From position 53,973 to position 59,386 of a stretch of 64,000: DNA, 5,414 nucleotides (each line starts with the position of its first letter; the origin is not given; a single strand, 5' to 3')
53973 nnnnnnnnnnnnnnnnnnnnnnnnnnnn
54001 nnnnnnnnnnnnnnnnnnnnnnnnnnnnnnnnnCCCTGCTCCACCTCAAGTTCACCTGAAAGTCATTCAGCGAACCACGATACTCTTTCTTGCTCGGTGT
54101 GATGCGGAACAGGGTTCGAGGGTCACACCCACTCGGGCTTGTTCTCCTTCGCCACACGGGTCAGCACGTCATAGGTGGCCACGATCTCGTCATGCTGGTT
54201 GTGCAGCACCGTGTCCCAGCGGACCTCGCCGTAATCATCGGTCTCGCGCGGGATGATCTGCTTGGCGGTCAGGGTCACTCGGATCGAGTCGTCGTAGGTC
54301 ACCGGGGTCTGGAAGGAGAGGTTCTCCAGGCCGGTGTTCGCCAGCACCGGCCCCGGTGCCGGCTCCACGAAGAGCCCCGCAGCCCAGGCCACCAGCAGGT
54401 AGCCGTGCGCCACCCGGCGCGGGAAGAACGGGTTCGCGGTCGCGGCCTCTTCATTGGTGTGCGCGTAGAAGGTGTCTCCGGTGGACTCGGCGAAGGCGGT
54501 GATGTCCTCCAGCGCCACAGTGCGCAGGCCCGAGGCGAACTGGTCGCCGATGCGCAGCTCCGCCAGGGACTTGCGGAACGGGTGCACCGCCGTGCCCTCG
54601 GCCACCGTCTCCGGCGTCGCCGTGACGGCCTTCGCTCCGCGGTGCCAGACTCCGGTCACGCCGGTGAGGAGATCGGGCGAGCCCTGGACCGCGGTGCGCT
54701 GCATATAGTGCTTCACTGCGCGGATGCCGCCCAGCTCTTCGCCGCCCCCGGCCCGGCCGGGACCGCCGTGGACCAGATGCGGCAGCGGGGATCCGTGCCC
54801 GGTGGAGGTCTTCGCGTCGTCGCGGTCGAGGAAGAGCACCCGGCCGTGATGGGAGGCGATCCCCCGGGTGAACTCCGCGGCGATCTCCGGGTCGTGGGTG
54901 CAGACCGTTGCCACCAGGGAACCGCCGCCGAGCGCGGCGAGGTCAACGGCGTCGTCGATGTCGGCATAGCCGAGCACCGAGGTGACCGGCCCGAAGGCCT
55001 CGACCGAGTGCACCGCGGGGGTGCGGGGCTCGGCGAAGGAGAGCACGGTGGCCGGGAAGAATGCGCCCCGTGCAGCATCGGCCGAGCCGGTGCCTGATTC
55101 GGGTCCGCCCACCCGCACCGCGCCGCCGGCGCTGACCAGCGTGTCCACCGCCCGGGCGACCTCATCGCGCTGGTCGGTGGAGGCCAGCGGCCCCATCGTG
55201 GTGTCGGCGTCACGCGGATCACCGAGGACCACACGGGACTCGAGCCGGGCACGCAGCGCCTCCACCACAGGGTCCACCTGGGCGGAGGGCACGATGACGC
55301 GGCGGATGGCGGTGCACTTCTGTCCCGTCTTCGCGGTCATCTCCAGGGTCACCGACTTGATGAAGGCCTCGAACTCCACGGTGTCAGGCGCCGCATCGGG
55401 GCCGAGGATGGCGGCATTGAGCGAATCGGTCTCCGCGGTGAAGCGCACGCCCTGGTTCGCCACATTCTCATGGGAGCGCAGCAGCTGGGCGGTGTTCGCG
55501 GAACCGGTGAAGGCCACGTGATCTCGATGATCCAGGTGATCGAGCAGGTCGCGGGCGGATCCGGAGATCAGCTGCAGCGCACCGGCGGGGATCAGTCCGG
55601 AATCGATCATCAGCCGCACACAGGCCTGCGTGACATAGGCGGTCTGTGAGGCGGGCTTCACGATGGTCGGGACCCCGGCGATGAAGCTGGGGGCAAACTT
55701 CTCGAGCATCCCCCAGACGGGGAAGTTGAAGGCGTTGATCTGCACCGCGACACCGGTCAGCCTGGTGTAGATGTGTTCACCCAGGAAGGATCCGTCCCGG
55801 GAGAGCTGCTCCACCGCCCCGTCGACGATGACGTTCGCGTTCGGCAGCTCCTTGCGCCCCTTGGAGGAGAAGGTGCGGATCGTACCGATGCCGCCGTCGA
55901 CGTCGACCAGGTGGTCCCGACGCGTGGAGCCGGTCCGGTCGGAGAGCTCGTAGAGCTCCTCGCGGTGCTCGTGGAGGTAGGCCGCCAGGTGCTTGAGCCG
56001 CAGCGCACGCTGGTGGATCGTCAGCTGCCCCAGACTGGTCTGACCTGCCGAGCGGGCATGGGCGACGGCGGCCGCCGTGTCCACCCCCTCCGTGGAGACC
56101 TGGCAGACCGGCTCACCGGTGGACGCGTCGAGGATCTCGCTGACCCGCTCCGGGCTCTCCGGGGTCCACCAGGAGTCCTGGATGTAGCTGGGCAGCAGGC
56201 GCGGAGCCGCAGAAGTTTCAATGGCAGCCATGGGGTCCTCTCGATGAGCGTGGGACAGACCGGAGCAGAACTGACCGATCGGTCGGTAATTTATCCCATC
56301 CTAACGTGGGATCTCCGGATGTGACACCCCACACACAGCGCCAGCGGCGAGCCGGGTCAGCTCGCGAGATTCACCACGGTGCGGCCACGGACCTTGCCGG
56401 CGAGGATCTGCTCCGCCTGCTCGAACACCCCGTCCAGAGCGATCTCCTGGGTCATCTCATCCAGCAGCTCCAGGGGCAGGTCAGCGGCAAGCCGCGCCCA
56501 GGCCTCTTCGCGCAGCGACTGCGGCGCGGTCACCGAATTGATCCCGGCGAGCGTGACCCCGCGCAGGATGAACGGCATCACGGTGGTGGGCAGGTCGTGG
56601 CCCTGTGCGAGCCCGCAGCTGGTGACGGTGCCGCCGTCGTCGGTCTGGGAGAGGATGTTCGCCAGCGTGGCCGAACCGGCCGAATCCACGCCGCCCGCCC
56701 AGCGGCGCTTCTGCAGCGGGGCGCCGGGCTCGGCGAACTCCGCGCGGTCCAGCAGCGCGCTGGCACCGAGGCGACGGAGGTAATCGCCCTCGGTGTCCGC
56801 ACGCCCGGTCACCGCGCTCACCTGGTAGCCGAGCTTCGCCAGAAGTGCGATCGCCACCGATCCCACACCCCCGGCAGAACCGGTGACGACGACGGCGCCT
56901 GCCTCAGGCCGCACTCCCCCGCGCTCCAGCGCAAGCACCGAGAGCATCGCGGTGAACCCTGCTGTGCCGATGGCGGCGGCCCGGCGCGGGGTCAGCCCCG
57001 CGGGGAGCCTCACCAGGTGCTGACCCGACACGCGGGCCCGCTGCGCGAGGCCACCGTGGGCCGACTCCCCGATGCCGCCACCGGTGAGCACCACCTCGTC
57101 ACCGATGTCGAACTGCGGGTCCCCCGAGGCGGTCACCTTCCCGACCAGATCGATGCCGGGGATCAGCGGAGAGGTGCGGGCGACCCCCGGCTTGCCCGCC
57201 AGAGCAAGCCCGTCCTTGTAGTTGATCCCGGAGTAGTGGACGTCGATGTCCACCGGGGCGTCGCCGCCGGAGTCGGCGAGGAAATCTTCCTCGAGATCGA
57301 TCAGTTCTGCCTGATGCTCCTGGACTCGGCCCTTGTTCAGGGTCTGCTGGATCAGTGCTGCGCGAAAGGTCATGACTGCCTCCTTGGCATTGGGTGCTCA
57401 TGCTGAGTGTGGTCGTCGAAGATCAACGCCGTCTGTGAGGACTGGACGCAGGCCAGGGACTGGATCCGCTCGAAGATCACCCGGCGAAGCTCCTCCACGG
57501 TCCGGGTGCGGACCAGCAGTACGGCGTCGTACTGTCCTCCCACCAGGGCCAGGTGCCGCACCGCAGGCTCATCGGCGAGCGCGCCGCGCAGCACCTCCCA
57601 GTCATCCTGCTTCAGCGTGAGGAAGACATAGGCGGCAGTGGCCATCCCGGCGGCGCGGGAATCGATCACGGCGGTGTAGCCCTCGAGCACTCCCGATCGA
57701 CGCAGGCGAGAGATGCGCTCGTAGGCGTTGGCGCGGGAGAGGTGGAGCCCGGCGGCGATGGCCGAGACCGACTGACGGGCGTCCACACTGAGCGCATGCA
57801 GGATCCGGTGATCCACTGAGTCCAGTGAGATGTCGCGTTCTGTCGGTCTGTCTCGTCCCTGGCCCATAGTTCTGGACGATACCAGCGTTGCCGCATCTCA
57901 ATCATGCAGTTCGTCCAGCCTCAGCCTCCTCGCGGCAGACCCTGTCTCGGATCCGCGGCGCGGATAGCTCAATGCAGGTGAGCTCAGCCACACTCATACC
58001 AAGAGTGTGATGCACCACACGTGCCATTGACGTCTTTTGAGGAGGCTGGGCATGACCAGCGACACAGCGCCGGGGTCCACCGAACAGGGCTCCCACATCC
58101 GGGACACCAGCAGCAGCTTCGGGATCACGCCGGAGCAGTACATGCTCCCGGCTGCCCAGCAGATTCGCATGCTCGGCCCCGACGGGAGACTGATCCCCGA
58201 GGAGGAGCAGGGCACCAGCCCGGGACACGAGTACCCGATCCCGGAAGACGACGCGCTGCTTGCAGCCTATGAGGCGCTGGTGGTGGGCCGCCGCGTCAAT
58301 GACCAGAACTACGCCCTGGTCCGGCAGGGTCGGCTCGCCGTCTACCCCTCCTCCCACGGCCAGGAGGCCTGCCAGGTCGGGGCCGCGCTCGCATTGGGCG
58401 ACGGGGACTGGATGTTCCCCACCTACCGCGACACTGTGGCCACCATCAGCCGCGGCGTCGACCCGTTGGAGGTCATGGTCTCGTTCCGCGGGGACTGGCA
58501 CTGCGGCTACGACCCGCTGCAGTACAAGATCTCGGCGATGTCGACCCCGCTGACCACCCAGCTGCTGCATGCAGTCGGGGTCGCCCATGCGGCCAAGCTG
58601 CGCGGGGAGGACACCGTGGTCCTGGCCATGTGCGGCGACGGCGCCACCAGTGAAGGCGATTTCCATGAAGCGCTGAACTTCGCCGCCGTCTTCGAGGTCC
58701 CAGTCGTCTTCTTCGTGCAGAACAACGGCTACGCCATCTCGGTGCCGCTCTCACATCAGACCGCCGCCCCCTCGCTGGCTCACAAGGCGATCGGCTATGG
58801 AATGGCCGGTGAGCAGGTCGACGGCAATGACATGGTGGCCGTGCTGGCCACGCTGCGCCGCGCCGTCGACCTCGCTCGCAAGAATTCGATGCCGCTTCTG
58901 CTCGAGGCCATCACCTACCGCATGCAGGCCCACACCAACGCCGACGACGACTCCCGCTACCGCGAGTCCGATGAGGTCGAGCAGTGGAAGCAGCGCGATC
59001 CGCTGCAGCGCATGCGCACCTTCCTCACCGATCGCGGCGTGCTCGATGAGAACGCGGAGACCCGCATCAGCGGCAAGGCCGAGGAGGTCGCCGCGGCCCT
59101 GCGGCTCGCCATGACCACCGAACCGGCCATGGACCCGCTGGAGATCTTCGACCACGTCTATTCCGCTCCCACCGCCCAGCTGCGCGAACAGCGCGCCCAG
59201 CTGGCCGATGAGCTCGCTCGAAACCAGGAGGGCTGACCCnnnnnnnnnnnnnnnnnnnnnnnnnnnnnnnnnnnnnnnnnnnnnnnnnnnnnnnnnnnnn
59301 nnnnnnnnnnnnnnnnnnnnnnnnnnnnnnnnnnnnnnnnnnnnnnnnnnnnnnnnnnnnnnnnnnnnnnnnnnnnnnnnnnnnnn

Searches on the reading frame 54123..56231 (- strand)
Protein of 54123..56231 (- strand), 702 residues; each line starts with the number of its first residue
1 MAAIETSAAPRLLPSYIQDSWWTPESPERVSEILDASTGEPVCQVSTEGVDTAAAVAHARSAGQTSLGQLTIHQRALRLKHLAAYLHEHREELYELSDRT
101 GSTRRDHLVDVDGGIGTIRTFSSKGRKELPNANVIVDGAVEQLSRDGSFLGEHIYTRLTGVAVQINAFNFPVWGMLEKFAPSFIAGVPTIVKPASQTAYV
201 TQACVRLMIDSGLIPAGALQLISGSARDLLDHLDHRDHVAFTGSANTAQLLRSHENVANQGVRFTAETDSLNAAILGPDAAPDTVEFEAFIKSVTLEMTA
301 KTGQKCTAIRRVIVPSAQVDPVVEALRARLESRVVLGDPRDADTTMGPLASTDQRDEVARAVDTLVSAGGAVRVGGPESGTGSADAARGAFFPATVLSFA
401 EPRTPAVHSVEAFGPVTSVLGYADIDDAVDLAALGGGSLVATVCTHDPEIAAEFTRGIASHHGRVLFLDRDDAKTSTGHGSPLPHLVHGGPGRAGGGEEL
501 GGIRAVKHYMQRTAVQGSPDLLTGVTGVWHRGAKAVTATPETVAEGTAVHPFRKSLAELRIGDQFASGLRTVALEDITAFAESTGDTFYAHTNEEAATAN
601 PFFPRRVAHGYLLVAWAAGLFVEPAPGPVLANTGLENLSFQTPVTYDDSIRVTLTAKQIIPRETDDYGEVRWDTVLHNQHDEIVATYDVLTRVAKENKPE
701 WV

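Call 6: search_protein_families(library=ncbifam, proteins=[window:54123-56231:-])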
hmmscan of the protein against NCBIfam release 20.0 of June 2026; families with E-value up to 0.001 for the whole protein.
window:54123-56231:- (702 aa): 40 families (the best 25 are shown)
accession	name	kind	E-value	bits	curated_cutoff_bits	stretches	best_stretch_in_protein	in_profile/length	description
TIGR02278.1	PaaN-DH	equivalog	0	1038.7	562.8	1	13-695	1-664/664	phenylacetic acid degradation bifunctional protein PaaZ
NF008868.0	PRK11903.1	equivalog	9.4e-167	555.7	444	1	12-526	4-515/521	3,4-dehydroadipyl-CoA semialdehyde dehydrogenase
NF006916.0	PRK09407.1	equivalog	2.1e-42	145.4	521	1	31-459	36-443/526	succinic semialdehyde dehydrogenase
TIGR01804.1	BADH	equivalog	1.3e-39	136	668.6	1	21-451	5-417/467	betaine-aldehyde dehydrogenase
NF010000.0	PRK13473.1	subfamily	4.6e-39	134.3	615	1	27-458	15-425/475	aminobutyraldehyde dehydrogenase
NF052305.1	DioxValDhHalo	equivalog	5e-38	131.2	750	1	15-459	7-432/483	2,5-dioxovalerate dehydrogenase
NF042993.1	AlphKGSA_gudD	equivalog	2.2e-37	128.9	770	1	15-454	6-427/481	alpha-ketoglutaric semialdehyde dehydrogenase GucD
NF008869.0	PRK11904.1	equivalog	1.6e-35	122.3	747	1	39-428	574-946/1042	bifunctional proline dehydrogenase/L-glutamate gamma-semialdehyde dehydrogenase PutA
NF050026.1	AcaldDHExaC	equivalog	1.9e-35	122.4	900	1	15-465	18-451/503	acetaldehyde dehydrogenase ExaC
NF009725.0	PRK13252.1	equivalog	4.6e-35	121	593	1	16-454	10-428/488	betaine-aldehyde dehydrogenase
NF045736.1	PaDhStyDRhodo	equivalog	1.8e-34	119.1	800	1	16-454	6-426/479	phenylacetaldehyde dehydrogenase StyD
TIGR01780.1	SSADH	subfamily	6.7e-34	117.5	646.35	1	34-448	2-395/448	succinate-semialdehyde dehydrogenase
TIGR03216.1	OH_muco_semi_DH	equivalog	8e-33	113.7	693.25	1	40-454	28-428/481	2-hydroxymuconic semialdehyde dehydrogenase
NF006915.0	PRK09406.1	equivalog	1.3e-31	110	730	1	45-502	20-442/457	NADP-dependent succinic semialdehyde dehydrogenase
NF040648.1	lactal_redase_Meth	equivalog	2.3e-31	109.3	650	1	42-459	27-415/463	lactaldehyde dehydrogenase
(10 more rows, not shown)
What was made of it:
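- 54123..56231 (-): paaZ (bifunctional oxepin-CoA hydrolase / aldehyde dehydrogenase). TIGR02278, 1038.7 bits (call 6).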

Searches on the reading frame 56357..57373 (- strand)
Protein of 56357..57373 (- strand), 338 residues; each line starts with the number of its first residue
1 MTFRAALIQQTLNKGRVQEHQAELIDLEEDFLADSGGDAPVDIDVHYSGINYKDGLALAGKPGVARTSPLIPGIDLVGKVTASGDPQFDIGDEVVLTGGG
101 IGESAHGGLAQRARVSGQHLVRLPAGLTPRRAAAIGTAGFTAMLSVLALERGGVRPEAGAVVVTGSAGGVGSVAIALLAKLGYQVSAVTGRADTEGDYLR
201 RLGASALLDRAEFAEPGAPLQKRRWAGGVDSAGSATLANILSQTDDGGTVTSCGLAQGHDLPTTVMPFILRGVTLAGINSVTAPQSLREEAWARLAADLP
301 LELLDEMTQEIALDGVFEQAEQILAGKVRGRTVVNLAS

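Call 6: search_protein_families(library=ncbifam, proteins=[window:56357-57373:-])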
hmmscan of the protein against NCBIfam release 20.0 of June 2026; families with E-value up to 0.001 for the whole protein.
window:56357-57373:- (338 aa): 12 families
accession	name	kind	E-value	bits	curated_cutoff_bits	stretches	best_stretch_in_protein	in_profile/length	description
NF051456.1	acrylyl_AcuI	equivalog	5.2e-128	426.4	440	1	17-336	10-324/325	acrylyl-CoA reductase (NADPH)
TIGR02823.1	oxido_YhdH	subfamily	5.8e-118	393.4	297.25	1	18-336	10-324/324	acrylyl-CoA reductase family protein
TIGR02824.1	quinone_pig3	subfamily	1e-20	74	296.8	1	39-279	28-263/325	putative NAD(P)H quinone oxidoreductase, PIG3 family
NF010344.0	PRK13771.1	subfamily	2.9e-16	59.4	349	1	101-334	110-331/334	putative alcohol dehydrogenase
NF041172.1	AcrlCoa_red_Thmprot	equivalog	3.4e-14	52.5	500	1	102-255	111-257/334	acryloyl-CoA reductase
NF047908.1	AldhRedAhr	equivalog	4.9e-12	45.4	470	1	105-212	118-219/335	NADPH-dependent aldehyde reductase Ahr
TIGR01751.1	crot-CoA-red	equivalog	1.5e-11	43.7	378.55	1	103-214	136-245/398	crotonyl-CoA carboxylase/reductase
NF041183.1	Pks2_ls1_myc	equivalog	1.8e-10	38.4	2400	1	36-214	1430-1602/2086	sulfolipid-1 biosynthesis phthioceranic/hydroxyphthioceranic acid synthase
NF006940.0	PRK09422.1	equivalog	1.8e-09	37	344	1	102-337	110-336/338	alcohol dehydrogenase AdhP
TIGR02817.1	adh_fam_1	subfamily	2.2e-09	37.2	284.05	1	69-211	59-202/336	zinc-binding alcohol dehydrogenase family protein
TIGR01202.1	bchC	equivalog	7e-06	25.4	291.25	1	28-254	16-231/308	chlorophyll synthesis pathway protein BchC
NF058644.1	CurcmRedCuraProt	equivalog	8.3e-05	21.8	440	1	77-210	71-194/336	NADPH-dependent curcumin/dihydrocurcumin reductase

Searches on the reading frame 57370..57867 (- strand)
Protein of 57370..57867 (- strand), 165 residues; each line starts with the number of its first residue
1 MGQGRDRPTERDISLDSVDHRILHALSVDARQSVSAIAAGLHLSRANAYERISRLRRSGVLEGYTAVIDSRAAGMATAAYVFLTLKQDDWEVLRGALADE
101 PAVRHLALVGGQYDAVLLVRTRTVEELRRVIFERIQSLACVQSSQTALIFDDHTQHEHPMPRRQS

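Call 7: search_protein_families(library=ncbifam, proteins=[window:57370-57867:-])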
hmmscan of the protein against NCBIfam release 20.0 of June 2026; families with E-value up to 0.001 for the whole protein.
window:57370-57867:- (165 aa): 8 families
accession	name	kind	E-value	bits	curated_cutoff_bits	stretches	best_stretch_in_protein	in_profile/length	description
NF008384.0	PRK11179.1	equivalog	1e-15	57.9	227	1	12-150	4-143/153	transcriptional regulator AsnC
NF040947.1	trans_reg_LysM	equivalog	4.6e-15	55.6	180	1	15-150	1-133/136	HTH-type transcriptional regulator LysM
NF008370.0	PRK11169.1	equivalog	1.4e-14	54.2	233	1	13-155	10-155/164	leucine-responsive transcriptional regulator Lrp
NF053758.1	ChrTpTrnRegChrS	equivalog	8.4e-14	51.6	250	1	12-149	9-146/158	chromate efflux transcriptional regulator ChrS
NF041395.1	TranRegLrpA1_Halo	equivalog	2e-11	44.1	250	1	14-147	2-135/142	HTH-type transcriptional regulator LrpA1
NF041396.1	TranRegLrp_Halo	equivalog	2.2e-10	40.6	190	1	16-157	4-144/149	HTH-type transcriptional regulator Lrp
NF040820.1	trans_reg_LrpA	equivalog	5.1e-08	32.9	250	1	15-150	2-137/141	HTH-type transcriptional regulator LrpA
NF040707.3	Siroheme_Dcarb_AhbB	equivalog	0.00018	21.2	125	1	35-105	17-87/146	siroheme decarboxylase subunit beta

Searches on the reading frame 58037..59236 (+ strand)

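Call 31: search_protein_families(library=ncbifam, max_evalue=1e-30, proteins=[window:58037-59236:+])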
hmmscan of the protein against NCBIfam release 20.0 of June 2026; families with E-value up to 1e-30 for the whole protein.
window:58037-59236:+ (399 aa): 2 families
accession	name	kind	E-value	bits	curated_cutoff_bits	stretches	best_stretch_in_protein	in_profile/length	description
TIGR03181.1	PDH_E1_alph_x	equivalog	1.3e-125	418.8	411.35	1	65-388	16-340/341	pyruvate dehydrogenase (acetyl-transferring) E1 component subunit alpha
TIGR03182.1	PDH_E1_alph_y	equivalog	5.2e-61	206.3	393.85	1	174-375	114-314/315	pyruvate dehydrogenase (acetyl-transferring) E1 component subunit alpha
